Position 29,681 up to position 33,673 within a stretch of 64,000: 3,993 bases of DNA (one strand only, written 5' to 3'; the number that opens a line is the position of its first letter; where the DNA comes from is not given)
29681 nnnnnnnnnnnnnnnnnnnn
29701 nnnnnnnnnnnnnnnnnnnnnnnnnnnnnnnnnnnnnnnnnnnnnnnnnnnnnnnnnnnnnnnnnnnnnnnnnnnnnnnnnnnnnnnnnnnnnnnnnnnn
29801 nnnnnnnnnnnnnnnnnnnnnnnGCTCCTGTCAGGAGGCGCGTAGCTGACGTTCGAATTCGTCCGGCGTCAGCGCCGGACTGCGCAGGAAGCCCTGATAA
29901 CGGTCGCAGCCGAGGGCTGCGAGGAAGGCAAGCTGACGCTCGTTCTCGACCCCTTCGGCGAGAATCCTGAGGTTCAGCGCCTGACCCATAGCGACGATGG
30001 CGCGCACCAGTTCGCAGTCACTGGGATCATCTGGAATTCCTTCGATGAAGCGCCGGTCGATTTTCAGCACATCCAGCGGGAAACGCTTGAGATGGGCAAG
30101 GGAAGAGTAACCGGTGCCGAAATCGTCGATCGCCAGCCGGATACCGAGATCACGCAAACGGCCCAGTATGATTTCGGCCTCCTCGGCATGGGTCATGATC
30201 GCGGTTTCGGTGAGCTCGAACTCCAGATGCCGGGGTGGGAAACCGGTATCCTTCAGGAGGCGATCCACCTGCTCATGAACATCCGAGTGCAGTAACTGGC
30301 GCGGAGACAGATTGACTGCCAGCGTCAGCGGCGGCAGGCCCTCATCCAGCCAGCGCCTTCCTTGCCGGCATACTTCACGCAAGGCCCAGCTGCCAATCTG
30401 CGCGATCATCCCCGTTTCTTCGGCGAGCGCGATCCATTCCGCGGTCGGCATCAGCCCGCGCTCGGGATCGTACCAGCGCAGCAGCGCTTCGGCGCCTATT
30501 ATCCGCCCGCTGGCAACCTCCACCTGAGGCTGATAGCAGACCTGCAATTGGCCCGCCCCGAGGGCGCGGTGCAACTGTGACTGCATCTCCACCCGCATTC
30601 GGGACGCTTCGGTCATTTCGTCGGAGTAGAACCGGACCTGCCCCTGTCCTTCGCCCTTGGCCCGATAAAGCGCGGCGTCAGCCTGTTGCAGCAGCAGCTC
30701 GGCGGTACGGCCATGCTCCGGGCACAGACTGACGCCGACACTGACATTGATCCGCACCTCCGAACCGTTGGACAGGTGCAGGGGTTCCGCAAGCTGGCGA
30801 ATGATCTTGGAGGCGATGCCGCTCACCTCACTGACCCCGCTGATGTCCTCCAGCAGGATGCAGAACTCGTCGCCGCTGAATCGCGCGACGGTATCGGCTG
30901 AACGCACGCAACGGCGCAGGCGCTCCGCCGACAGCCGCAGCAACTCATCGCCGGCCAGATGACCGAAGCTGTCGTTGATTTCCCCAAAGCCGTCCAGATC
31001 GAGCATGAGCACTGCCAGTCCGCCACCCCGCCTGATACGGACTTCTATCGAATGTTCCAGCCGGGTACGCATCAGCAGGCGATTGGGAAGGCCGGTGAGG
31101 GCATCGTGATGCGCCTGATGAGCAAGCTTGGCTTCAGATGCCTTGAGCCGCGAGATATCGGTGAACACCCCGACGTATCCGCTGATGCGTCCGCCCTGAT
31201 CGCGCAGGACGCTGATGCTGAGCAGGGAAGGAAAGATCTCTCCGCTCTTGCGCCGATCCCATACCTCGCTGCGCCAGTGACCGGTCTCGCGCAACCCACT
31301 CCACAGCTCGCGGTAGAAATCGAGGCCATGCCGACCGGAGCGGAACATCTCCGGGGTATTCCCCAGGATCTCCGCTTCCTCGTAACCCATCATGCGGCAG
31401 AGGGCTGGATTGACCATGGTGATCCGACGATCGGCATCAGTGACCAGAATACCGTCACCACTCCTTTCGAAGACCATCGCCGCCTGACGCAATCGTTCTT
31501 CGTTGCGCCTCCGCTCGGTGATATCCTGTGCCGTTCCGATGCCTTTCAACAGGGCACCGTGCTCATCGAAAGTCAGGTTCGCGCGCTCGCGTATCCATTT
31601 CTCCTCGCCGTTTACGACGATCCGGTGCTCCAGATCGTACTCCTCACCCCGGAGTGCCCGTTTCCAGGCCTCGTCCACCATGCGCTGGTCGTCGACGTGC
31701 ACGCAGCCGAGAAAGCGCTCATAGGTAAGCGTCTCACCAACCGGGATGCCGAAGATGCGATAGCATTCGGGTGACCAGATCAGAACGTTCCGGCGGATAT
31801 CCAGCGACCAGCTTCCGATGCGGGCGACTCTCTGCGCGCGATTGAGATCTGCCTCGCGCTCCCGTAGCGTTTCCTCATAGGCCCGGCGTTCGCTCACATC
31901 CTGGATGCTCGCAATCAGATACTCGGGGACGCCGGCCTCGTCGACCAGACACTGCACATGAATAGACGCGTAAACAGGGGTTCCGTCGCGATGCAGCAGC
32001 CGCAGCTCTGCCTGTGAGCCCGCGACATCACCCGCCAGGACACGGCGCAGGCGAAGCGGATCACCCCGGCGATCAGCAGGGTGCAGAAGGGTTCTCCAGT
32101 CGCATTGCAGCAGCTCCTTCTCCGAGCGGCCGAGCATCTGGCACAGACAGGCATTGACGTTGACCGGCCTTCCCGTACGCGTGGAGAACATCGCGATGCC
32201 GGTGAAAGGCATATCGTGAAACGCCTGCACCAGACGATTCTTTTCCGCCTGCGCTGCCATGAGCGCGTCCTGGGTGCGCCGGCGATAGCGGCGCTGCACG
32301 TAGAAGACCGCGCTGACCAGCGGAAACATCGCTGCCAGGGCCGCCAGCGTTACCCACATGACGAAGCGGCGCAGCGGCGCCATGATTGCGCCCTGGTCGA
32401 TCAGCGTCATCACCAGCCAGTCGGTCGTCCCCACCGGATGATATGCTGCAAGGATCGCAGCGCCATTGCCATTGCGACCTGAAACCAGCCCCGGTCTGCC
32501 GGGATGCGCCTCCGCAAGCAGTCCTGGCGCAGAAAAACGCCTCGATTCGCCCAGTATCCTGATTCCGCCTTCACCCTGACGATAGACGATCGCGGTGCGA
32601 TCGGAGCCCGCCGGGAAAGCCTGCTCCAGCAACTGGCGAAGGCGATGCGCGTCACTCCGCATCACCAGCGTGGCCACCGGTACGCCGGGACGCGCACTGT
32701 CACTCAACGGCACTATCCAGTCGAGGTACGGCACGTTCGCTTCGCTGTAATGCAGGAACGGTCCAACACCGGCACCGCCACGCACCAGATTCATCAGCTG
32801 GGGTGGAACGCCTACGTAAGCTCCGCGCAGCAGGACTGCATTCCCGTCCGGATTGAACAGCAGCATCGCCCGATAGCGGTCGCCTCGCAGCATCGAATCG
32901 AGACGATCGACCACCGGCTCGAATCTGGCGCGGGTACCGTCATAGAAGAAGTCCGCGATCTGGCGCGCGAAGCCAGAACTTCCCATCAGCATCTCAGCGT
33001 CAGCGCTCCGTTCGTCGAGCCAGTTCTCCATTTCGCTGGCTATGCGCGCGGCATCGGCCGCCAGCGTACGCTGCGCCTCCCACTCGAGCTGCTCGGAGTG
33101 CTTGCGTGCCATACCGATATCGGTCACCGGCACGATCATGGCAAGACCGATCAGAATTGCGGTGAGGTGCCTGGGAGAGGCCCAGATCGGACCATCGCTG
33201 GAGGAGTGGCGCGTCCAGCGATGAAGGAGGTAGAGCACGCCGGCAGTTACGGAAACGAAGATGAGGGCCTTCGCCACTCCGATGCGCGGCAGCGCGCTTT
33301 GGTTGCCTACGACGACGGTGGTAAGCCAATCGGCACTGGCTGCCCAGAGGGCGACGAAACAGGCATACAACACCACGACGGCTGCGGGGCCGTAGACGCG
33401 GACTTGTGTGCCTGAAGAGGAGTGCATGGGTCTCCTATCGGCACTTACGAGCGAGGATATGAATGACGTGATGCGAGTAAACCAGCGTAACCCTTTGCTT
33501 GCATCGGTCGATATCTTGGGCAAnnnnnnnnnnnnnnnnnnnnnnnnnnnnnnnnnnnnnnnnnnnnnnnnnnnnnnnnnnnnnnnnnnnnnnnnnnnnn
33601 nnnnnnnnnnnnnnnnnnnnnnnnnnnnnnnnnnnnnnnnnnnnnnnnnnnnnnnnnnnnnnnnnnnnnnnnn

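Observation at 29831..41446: Concentration of c-di-GMP signalling genes wrapped around the EET module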

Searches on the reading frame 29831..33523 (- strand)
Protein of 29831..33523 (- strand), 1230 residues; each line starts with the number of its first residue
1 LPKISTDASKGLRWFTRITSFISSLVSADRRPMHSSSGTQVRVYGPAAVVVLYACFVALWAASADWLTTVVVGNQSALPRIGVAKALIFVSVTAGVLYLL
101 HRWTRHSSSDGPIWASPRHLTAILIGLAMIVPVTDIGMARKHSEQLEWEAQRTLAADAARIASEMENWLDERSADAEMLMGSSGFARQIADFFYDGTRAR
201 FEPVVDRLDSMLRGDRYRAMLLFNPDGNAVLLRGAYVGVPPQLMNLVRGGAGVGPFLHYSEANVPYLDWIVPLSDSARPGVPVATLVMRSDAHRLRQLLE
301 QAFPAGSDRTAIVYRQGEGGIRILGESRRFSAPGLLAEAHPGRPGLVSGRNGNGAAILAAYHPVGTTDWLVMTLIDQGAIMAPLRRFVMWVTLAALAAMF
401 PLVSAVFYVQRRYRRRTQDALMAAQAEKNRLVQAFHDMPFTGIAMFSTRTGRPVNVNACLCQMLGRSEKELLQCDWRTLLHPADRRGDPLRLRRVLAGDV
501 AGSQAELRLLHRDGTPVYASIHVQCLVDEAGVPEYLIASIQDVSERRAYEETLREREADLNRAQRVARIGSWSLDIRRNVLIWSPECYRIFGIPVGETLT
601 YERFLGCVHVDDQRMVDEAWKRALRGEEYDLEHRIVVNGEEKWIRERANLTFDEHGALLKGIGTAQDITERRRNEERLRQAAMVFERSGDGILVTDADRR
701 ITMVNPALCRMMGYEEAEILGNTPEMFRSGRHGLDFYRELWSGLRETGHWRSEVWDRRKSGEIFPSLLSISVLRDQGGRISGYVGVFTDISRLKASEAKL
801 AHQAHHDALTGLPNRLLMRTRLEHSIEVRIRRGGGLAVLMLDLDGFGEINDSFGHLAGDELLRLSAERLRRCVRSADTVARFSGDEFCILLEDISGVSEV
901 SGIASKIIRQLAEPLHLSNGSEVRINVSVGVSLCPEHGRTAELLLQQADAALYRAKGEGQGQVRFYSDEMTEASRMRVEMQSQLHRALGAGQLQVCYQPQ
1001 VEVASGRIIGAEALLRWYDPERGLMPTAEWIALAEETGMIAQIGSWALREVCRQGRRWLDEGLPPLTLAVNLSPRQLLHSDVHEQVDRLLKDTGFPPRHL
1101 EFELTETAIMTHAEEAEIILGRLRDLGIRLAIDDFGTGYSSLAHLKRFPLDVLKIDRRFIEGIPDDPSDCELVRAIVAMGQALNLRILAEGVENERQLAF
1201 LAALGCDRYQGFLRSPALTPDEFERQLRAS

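Call 4: search_protein_families(library=pfam, proteins=[window:29831-33523:-], max_evalue=0.01)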
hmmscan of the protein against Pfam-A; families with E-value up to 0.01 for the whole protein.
window:29831-33523:- (1230 aa): 9 families
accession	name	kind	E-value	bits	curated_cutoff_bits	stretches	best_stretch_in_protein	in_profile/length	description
PF00563.25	EAL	-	1.2e-74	251.1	31.3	1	983-1216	3-235/236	EAL domain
PF00990.26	GGDEF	-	4.2e-44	150.6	23.8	1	804-961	1-160/161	Diguanylate cyclase, GGDEF domain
PF00989.32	PAS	-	1.8e-30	105.7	22.6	3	685-790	7-113/113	PAS fold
PF08447.18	PAS_3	-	3.2e-30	104.7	25.6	3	581-665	2-89/89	PAS fold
PF13426.13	PAS_9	-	9.9e-29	100.1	27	2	690-791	2-102/103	PAS domain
PF08448.16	PAS_4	-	2.1e-23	83.1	23.1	3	685-794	1-109/110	PAS fold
PF13188.13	PAS_8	-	2.4e-14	53.1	21.8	1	676-723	1-42/65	PAS domain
PF02743.24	dCache_1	-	0.0004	20.4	45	0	149-230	6-81/240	Cache domain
PF12860.13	PAS_7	-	0.0051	17.4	27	0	690-717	6-33/115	PAS fold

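Call 84: search_protein_families(library=ncbifam, proteins=[window:29831-33427:-], max_evalue=0.001)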
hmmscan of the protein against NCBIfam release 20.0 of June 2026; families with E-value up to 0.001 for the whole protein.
window:29831-33427:- (1198 aa): 42 families (the best 25 are shown)
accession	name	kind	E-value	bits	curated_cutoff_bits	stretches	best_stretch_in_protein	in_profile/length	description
NF045675.1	PhdiestaseDibA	equivalog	1.1e-198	661.5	980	1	611-1182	44-612/623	phosphodiesterase DibA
NF007298.0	PRK09776.1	equivalog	1.1e-128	430.9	1135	1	356-1179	263-1090/1111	diguanylate cyclase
NF053781.1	cdiGMPphdstlr2612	equivalog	7.8e-123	411.4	1600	2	508-1196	569-1266/1268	Tlr1612 family c-di-GMP phosphodiesterase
NF007474.0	PRK10060.1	equivalog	1.6e-117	393.5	782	1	660-1196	124-655/663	cyclic di-GMP phosphodiesterase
NF008467.0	PRK11359.1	equivalog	1.3e-109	367.4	857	3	767-1191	371-788/800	oxygen-sensing cyclic-di-GMP phosphodiesterase DosP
NF052458.1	PhdiestGepA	equivalog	2e-98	330.7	1200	1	755-1191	407-837/840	phosphodiesterase GepA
NF008807.1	PRK11829.1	equivalog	2.5e-81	273.8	733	1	762-1195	232-662/670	biofilm formation regulator HmsP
NF007423.1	PRK09966.1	equivalog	5.1e-52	177.1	325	1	760-924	227-390/390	diguanylate cyclase DgcN/YfiN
NF052596.1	RR_EAL_PvrR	equivalog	1.1e-48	165.9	580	1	939-1196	134-390/398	response regulator cyclic di-GMP phosphodiesterase PvrR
NF007839.0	PRK10551.1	equivalog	1.1e-44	152.8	461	1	944-1194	260-509/518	cyclic di-GMP phosphodiesterase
TIGR00229.1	sensory_box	domain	7.7e-42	142.4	22.9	3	643-768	4-126/126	PAS domain S-box protein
TIGR00254.1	GGDEF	domain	8.9e-41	139.4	37.4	1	768-932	1-165/168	diguanylate cyclase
NF045673.1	c-di-GMPRcptLapD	equivalog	2.1e-39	135.4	1020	1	766-1181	230-640/647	cyclic di-GMP receptor LapD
NF007135.0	PRK09581.1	equivalog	1.8e-35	122.6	474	1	761-931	281-452/457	PleD family two-component system response regulator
NF008281.1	PRK11059.1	equivalog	2.7e-34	118.5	663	1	771-1179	220-623/633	RNase E specificity factor CsrD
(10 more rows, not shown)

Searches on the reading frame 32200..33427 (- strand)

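Call 7: search_protein_families(library=pfam, proteins=[window:32200-33427:-], max_evalue=10)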
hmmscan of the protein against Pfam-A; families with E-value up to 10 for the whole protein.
window:32200-33427:- (409 aa): 4 families
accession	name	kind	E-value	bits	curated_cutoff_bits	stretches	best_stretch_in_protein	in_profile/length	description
PF02743.24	dCache_1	-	6.8e-05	23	45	1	117-198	6-81/240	Cache domain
PF17260.7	DUF5326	-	0.00068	20.3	27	1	51-79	40-68/70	Family of unknown function (DUF5326)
PF14760.11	Rnk_N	-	0.16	12.9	23.7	1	257-277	7-26/41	Rnk N-terminus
PF04341.17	DUF485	-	3.1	8.3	28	1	15-61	22-68/88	Protein of unknown function, DUF485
